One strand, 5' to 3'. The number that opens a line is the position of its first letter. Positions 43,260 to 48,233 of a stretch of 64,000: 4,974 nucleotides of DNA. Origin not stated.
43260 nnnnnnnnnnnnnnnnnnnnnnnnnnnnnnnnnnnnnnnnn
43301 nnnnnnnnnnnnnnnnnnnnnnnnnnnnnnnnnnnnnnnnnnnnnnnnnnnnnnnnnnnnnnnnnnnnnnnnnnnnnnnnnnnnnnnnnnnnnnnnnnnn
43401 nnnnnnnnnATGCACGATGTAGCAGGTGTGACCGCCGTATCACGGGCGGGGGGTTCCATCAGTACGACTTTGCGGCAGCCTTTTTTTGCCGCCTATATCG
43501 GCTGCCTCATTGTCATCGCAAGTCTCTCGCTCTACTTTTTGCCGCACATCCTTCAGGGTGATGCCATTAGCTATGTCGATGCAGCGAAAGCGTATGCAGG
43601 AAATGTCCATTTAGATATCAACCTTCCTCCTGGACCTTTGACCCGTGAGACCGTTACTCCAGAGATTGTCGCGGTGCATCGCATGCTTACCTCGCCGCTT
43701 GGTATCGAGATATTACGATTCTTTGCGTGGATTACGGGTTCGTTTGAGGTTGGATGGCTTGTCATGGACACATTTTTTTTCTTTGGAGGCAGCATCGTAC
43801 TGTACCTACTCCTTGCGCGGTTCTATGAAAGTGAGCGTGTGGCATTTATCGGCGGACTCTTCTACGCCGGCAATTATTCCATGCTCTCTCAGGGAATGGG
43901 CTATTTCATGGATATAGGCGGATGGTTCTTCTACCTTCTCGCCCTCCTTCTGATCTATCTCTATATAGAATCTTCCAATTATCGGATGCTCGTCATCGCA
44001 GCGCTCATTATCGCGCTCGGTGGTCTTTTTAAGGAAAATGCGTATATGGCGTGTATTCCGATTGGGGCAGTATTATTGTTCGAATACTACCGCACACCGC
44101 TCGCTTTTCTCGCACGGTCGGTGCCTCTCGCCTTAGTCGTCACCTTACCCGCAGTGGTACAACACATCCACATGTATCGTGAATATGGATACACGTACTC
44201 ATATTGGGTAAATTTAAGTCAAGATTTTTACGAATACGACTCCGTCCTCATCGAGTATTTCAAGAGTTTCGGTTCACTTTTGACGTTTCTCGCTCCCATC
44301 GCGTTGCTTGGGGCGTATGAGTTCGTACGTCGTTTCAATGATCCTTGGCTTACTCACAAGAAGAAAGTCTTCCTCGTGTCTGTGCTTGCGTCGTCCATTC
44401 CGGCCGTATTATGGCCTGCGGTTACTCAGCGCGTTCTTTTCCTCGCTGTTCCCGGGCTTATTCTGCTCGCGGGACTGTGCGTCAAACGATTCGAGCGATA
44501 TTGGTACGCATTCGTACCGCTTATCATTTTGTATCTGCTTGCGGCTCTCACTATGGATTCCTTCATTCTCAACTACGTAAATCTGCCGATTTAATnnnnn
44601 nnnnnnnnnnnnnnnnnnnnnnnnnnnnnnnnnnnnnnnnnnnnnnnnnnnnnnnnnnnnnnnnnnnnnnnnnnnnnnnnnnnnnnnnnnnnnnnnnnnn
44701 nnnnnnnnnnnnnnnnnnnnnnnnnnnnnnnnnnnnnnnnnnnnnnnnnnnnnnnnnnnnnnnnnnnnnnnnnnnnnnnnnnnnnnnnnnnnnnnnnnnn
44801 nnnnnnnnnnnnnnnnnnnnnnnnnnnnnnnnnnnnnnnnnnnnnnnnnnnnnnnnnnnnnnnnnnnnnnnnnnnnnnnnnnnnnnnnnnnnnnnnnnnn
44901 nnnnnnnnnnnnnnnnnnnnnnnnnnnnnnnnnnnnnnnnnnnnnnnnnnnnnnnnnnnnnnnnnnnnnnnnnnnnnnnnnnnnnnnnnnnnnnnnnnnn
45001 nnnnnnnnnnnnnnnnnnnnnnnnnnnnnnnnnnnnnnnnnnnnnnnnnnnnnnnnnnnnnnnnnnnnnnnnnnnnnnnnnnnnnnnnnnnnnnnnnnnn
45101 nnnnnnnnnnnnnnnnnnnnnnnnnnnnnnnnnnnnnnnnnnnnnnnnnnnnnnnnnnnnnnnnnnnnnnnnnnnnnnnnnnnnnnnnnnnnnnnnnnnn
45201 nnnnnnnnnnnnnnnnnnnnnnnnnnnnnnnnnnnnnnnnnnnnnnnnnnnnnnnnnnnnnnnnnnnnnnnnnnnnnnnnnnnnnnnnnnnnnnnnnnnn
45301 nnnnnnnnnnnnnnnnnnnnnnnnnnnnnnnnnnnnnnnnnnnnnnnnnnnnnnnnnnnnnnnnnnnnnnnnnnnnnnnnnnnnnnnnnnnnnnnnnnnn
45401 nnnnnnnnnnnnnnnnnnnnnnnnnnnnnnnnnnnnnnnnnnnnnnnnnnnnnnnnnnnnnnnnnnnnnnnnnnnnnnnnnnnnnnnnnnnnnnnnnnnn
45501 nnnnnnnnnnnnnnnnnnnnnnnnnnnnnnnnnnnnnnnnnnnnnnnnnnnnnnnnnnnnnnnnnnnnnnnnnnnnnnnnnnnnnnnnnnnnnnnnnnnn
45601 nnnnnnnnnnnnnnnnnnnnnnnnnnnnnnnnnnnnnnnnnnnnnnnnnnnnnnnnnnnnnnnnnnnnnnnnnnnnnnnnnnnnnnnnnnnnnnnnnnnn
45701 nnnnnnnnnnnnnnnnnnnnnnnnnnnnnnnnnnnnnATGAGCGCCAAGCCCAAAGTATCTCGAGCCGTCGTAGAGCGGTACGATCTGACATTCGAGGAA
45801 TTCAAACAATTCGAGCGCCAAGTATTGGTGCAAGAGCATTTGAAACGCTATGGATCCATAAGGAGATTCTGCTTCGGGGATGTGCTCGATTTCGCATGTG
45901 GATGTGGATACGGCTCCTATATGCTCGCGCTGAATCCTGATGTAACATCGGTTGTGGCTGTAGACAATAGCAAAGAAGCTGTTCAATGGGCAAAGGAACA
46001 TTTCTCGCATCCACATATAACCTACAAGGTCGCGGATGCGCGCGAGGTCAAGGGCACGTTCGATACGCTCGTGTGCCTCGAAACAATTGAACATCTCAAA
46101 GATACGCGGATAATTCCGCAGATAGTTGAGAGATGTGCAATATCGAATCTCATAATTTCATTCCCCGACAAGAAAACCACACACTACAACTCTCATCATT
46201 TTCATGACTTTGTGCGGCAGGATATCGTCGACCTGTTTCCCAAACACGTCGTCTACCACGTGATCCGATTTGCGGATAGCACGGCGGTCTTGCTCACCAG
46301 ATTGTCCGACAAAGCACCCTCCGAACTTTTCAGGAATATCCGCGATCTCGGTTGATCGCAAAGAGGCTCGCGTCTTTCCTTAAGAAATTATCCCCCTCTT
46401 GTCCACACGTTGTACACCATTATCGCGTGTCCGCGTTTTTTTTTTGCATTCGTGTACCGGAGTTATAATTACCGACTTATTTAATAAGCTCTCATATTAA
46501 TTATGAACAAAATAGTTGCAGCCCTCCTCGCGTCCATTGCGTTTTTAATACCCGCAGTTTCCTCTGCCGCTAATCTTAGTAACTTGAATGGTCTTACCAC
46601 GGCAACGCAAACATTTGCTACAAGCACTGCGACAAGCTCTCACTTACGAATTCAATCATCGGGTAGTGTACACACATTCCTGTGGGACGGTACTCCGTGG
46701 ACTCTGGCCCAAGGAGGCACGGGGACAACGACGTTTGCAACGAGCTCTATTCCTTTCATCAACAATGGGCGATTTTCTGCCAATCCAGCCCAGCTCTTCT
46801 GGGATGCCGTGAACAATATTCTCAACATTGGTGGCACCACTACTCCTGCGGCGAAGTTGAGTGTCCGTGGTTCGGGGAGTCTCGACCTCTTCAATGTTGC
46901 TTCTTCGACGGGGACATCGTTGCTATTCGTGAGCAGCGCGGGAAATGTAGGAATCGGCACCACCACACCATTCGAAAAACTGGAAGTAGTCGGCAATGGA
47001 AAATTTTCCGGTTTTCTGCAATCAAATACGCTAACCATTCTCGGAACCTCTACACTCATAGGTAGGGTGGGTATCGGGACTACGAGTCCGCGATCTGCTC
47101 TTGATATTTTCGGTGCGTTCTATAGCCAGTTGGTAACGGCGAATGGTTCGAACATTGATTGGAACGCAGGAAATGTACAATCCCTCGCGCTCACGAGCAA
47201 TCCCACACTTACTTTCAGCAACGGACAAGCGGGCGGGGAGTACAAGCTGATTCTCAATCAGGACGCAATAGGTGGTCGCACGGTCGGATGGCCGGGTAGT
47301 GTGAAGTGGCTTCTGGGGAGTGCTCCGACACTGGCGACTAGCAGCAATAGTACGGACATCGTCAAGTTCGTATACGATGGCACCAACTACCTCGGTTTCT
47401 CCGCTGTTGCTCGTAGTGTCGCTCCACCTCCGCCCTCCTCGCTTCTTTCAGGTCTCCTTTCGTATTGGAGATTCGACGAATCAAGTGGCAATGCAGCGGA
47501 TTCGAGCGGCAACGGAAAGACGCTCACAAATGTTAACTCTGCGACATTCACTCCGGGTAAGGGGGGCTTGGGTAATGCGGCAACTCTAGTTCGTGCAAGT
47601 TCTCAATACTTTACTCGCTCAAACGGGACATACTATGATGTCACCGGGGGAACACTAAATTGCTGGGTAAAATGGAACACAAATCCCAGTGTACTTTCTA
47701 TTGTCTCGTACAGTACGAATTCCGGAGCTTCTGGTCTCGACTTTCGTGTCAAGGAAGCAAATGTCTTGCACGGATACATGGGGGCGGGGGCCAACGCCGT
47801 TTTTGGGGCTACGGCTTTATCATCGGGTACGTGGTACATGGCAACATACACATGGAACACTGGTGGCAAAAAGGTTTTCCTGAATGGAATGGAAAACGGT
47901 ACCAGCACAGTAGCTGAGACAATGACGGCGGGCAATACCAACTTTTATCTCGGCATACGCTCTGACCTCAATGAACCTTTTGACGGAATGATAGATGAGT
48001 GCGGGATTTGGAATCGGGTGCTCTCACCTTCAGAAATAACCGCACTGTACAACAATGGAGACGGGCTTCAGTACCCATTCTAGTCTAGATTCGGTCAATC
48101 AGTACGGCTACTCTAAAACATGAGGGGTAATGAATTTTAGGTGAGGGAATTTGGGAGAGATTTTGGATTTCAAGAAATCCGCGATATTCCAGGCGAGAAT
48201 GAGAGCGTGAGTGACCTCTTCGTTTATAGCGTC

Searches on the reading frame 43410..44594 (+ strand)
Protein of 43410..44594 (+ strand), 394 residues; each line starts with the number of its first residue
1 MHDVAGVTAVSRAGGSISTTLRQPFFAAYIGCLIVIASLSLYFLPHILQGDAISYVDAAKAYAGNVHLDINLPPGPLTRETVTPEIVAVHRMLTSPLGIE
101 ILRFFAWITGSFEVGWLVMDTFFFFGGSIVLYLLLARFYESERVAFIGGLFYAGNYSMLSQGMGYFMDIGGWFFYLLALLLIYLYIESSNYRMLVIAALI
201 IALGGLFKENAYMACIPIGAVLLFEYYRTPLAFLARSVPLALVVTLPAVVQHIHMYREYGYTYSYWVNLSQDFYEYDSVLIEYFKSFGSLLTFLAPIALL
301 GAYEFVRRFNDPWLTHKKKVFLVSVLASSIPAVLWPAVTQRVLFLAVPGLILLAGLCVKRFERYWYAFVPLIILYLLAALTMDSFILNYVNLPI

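Call 9: search_protein_families(library=pfam, proteins=[window:43410-44594:+], max_evalue=0.001)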
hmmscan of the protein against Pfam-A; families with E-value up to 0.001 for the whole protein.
window:43410-44594:+ (394 aa): 1 family
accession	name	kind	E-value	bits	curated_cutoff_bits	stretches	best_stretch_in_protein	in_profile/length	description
PF13231.12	PMT_2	-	2.7e-07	31.4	26.1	1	97-248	5-157/160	Dolichyl-phosphate-mannose-protein mannosyltransferase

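Call 64: search_protein_families(library=ncbifam, proteins=[window:43410-44594:+], max_evalue=0.00001)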
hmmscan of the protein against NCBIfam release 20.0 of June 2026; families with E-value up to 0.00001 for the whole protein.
window:43410-44594:+ (394 aa): 0 families

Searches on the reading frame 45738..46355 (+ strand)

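Call 4: search_protein_families(library=pfam, proteins=[window:45738-46355:+], max_evalue=0.01)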
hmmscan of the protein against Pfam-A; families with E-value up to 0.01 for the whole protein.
window:45738-46355:+ (205 aa): 10 families
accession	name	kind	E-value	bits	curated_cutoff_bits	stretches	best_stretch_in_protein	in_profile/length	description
PF13649.12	Methyltransf_25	-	4.5e-12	46.9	27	1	49-124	1-81/97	Methyltransferase domain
PF08241.18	Methyltransf_11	-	3.6e-11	44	21.2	1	54-126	3-79/95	Methyltransferase domain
PF13847.12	Methyltransf_31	-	2.2e-08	34.3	27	1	49-140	7-107/145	Methyltransferase domain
PF08242.18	Methyltransf_12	-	1.3e-07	32.6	30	1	55-124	4-82/98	Methyltransferase domain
PF13489.12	Methyltransf_23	-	1.4e-07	31.9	27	1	46-123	23-97/164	Methyltransferase domain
PF05175.20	MTS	-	1.3e-06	28.6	23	1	46-111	32-102/170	Methyltransferase small domain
PF05401.17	NodS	-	0.00017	21.9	24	1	37-139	30-133/201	Nodulation protein S (NodS)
PF02353.26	CMAS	-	0.00047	20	27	1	49-124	66-144/273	Mycolic acid cyclopropane synthetase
PF05724.17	TPMT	-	0.00092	19.4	26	1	53-102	43-93/218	Thiopurine S-methyltransferase (TPMT)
PF03848.20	TehB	-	0.0081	16.1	20.4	0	44-131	29-118/193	Tellurite resistance protein TehB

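Call 5: search_protein_families(library=ncbifam, proteins=[window:45738-46355:+], max_evalue=0.01)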
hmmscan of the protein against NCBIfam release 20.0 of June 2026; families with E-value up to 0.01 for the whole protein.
window:45738-46355:+ (205 aa): 19 families
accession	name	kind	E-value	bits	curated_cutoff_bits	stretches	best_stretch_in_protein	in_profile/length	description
TIGR01983.1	UbiG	equivalog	1.1e-10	41.2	102.95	1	44-130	48-140/228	bifunctional 2-polyprenyl-6-hydroxyphenol methylase/3-demethylubiquinol 3-O-methyltransferase UbiG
TIGR02021.1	BchM-ChlM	equivalog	5.5e-09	35.8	158.9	1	49-127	58-138/218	magnesium protoporphyrin IX methyltransferase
NF008686.0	PRK11705.1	equivalog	1.4e-07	31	400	1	49-120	171-241/383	cyclopropane fatty acyl phospholipid synthase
TIGR02072.1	BioC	equivalog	1.2e-05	25.2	184.95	1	47-113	36-103/244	malonyl-ACP O-methyltransferase BioC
NF004851.0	PRK06202.1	equivalog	4.6e-05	23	243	1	48-125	63-147/237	hypothetical protein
TIGR03534.1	RF_mod_PrmC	equivalog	5e-05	22.9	199.1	1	28-112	74-161/253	peptide chain release factor N(5)-glutamine methyltransferase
NF041255.1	mycofact_MftM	equivalog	0.00011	21.6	200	1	47-166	140-265/289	mycofactocin oligosaccharide methyltransferase MftM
TIGR04345.1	ovoA_Cterm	equivalog_domain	0.00026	20.6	170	1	5-106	5-100/242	putative 4-mercaptohistidine N1-methyltransferase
TIGR01934.1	MenG_MenH_UbiE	subfamily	0.00059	19.2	158.35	1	47-105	41-101/223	ubiquinone/menaquinone biosynthesis methyltransferase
NF051855.1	GlySarMtaseBact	equivalog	0.0017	18.1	350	1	42-120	50-133/259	glycine/sarcosine N-methyltransferase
NF001244.0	PRK00216.1-5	equivalog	0.0017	17.7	216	1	48-105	51-113/236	bifunctional demethylmenaquinone methyltransferase/2-methoxy-6-polyprenyl-1,4-benzoquinol methylase UbiE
NF041650.1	nod_mtase_NodS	equivalog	0.0019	17.9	300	1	53-131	44-125/190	nodulation methyltransferase NodS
TIGR00536.1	hemK_fam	subfamily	0.0033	16.5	115.5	1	27-95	98-164/286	HemK family protein methyltransferase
TIGR04074.1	bacter_Hen1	equivalog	0.0036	15.9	340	0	46-125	283-373/462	3' terminal RNA ribose 2'-O-methyltransferase Hen1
NF011529.0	PRK14968.1-3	equivalog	0.0038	16.7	162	1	47-111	36-102/198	putative methyltransferase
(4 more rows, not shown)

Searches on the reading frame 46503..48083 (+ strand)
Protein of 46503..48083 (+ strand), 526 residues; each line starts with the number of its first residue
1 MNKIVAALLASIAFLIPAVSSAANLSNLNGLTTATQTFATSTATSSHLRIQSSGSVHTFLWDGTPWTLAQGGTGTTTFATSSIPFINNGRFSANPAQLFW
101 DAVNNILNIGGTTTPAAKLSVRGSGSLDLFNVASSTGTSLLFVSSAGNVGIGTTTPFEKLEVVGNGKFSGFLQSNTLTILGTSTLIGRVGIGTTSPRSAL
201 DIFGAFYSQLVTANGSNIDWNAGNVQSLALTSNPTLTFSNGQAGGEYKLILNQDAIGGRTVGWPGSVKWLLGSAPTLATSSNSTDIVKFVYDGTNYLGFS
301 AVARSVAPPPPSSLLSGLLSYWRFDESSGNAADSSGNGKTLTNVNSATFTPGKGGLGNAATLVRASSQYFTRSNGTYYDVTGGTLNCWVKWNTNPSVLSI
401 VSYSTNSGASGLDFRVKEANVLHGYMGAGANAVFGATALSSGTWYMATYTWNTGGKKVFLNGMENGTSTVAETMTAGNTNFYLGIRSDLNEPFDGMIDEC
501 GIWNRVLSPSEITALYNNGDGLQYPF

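Call 4: search_protein_families(library=pfam, proteins=[window:46503-48083:+], max_evalue=0.01)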
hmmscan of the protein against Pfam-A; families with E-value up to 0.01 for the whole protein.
window:46503-48083:+ (526 aa): 1 family
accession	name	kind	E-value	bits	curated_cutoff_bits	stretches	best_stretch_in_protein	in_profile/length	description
PF13385.13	Laminin_G_3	-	3.2e-19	70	27.6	1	367-512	4-150/151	Concanavalin A-like lectin/glucanases superfamily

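Call 5: search_protein_families(library=ncbifam, proteins=[window:46503-48083:+], max_evalue=0.01)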
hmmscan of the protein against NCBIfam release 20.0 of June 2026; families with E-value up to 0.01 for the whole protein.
window:46503-48083:+ (526 aa): 1 family
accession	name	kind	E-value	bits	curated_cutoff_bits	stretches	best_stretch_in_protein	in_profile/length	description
NF052521.1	TafC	equivalog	0.00025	20.3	410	1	372-519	206-363/373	TafC family fimbrial protein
